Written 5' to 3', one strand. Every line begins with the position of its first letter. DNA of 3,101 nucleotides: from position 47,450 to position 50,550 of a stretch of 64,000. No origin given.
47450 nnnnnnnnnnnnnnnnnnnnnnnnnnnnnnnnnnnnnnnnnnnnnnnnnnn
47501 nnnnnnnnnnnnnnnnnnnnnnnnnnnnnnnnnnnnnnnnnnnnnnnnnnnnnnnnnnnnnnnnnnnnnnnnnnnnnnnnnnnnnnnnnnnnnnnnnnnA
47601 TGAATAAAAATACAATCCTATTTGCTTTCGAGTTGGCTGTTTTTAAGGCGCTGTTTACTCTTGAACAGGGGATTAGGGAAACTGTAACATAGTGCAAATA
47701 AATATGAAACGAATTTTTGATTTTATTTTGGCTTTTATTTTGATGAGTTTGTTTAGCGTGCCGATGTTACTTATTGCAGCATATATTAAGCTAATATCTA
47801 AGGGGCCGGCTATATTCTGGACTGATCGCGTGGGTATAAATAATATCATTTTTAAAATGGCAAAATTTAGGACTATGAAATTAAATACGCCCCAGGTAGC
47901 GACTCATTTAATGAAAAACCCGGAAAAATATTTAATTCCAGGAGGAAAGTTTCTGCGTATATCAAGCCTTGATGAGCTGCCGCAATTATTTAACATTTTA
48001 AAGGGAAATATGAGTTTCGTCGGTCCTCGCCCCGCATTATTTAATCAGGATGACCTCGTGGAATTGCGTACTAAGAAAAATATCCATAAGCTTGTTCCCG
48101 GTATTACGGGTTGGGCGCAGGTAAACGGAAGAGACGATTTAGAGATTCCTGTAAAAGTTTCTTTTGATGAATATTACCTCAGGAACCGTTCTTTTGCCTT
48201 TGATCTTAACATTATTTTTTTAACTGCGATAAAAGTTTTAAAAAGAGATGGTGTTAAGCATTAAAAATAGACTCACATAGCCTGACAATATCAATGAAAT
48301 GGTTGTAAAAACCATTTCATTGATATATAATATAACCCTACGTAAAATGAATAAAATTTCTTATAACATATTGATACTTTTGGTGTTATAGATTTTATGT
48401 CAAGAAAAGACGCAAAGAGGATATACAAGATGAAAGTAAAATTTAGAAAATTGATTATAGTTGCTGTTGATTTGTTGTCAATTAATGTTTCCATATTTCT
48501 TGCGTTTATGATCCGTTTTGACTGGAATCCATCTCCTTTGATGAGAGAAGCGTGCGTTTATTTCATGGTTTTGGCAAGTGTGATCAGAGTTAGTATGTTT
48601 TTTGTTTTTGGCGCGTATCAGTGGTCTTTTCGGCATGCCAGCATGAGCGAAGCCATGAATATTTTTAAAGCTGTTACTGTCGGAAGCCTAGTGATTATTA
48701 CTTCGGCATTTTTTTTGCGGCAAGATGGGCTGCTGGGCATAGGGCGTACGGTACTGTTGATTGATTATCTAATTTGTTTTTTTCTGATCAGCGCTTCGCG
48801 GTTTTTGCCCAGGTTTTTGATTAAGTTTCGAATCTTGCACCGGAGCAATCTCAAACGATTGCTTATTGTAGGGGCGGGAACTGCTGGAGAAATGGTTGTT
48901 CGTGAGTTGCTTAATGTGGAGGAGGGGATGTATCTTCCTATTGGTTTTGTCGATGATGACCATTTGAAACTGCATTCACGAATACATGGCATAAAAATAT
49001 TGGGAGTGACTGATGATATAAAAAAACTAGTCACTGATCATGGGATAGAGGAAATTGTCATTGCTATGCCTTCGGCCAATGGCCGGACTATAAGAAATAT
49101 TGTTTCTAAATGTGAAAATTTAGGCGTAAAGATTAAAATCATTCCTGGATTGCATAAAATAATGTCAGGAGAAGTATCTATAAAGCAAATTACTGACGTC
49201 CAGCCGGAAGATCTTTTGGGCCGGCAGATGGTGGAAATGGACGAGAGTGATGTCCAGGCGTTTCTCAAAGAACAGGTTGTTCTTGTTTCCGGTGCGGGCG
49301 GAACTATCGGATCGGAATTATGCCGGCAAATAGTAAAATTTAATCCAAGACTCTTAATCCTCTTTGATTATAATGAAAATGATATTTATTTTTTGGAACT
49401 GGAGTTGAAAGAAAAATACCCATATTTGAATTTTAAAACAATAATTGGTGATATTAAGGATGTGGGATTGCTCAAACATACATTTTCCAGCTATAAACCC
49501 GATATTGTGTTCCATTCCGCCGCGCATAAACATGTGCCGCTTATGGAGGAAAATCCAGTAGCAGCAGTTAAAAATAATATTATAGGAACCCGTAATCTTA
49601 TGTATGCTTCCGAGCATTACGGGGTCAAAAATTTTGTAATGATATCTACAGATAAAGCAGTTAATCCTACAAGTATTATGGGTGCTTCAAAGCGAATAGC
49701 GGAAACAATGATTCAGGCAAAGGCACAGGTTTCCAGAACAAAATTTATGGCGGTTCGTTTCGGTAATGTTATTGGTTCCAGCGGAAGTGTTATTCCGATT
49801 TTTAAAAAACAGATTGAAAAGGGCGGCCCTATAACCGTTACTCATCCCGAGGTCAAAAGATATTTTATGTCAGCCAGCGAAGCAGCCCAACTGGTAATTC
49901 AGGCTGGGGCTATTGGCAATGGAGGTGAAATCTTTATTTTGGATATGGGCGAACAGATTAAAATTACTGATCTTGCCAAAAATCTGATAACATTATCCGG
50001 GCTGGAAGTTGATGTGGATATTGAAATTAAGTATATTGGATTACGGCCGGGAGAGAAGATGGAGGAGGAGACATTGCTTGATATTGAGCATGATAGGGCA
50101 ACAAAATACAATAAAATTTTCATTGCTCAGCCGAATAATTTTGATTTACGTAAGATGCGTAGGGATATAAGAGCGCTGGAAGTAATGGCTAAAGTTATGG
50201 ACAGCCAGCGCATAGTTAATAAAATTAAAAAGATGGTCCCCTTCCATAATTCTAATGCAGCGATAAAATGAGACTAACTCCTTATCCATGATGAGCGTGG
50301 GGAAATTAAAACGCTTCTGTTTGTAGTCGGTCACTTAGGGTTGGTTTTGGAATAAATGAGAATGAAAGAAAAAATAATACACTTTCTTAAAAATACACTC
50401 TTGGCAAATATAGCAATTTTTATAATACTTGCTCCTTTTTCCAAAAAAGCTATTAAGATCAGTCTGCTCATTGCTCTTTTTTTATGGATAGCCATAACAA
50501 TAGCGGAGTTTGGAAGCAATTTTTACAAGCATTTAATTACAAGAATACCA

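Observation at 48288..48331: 17-bp perfect palindrome fused to a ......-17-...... promoter upstream of the WbpM/PglF-like dehydratase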

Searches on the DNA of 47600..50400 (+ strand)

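Call 11: search_dna_similar(query=window:47600-50400:+, collection=plasmids, mode=distant, max_rows=10)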
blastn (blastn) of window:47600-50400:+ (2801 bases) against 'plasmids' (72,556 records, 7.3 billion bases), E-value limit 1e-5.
Records with a match: 152; places in all: 152; records where one place covers at least 80% of the query: 0.
Best place of each record, by identity: 60-80% 152.
By first word of the organism name: Rhizobium 108; Shigella 21; Priestia 3; Enterococcus 3; Sulfitobacter 3; Cetobacterium 2; Bacillus 2; Neisseria 2; Fusobacterium 1; Subdoligranulum 1; and 6 more.
By predicted mobility (MOB-suite, as given by PLSDB): non-mobilizable 83; conjugative 63; mobilizable 6.
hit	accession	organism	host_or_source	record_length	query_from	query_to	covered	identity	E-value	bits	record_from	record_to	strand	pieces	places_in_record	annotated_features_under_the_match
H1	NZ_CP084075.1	Fusobacterium vincentii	-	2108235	1692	2401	25%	65.7%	6e-34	155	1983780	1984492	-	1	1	none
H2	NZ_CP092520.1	Cetobacterium somerae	Danio rerio,tissue sample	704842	1773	2398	22%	65.1%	4e-24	122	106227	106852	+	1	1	nucleoside-diphosphate sugar epimerase/dehydratase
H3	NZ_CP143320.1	Cetobacterium somerae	intestine of Yellow Catfish,pure culture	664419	1773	2389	22%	65.4%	8e-26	128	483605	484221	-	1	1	nucleoside-diphosphate sugar epimerase/dehydratase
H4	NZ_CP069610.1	Priestia megaterium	Homo sapiens,Pure culture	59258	1894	2470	21%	66.8%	1e-36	163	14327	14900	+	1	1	nucleoside-diphosphate sugar epimerase/dehydratase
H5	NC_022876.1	Bacillus thuringiensis YBT-1518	-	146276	1894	2401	18%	69.3%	6e-47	198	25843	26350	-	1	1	nucleoside-diphosphate sugar epimerase/dehydratase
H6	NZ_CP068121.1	Enterococcus hirae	-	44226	1893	2389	18%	65.2%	2e-15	94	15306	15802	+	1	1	nucleoside-diphosphate sugar epimerase/dehydratase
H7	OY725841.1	Subdoligranulum variabile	-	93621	1891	2389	18%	64.9%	6e-21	112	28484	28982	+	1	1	record has no annotation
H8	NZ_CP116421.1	Sulfitobacter faviae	Hexacorallia,culture,Cold water coral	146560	2019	2377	13%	66.8%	2e-15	93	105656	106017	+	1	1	nucleoside-diphosphate sugar epimerase/dehydratase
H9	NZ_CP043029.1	Pseudobutyrivibrio xylanivorans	Bovine,rumen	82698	2149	2459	11%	66.9%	3e-13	86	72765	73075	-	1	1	nucleoside-diphosphate sugar epimerase/dehydratase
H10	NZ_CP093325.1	Bacillus sp. N5-665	whole organism,peat soil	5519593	1955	2248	10%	66.4%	6e-9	73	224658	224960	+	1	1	none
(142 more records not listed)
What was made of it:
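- Tried and rejected: A distant DNA search of plasmids gave only coding-region similarity to unrelated taxa (call 11).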

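Call 45: search_rna_families(source=window, start=48150, end=48550, threshold=evalue, max_evalue=10)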
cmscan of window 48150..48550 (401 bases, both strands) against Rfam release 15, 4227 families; matches with E-value up to 10: 9.
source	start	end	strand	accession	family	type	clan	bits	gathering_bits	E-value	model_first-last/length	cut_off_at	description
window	48153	48243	+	RF02629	RmaA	Gene; sRNA;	-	22.4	57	0.12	1-113/113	no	Regulator of motility and amylovoran A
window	48288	48326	+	RF03665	MIR4359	Gene; miRNA;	-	21.8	75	0.12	1-67/67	no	MIR4359 microRNA precursor family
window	48151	48178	+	RF02153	NBR2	Gene; lncRNA;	-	19.2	40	1.9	1-63/63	no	Neighbour of BRCA1 gene 2 converved region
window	48290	48324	+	RF04134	MIR7504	Gene; miRNA;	-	16.9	83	3.3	1-124/124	no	MIR7504 microRNA precursor family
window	48289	48325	-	RF04156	MIR2670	Gene; miRNA;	-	15.4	117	0.71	1-200/200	no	MIR2670 microRNA precursor family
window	48184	48253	-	RF00972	mir-651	Gene; miRNA;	-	15.3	106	4.1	1-86/86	no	mir-651 microRNA precursor family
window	48286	48330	+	RF04112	MIR5512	Gene; miRNA;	-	14.8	139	7.4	1-132/132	no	MIR5512 microRNA precursor family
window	48165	48216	+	RF02292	TtnuCD16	Gene; snRNA; snoRNA; CD-box;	-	13.2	75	4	1-58/58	no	Tetrahymena snoRNA TtnuCD16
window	48168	48217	+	RF00324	snoMBII-202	Gene; snRNA; snoRNA; CD-box;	-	12.6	40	9.7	1-84/84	no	Small nucleolar RNA MBII-202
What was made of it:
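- On Described structured RNA family (Rfam 15): In the permissive search the hairpin gave only weak matches to eukaryotic miRNA precursor models, far below threshold (call 45).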
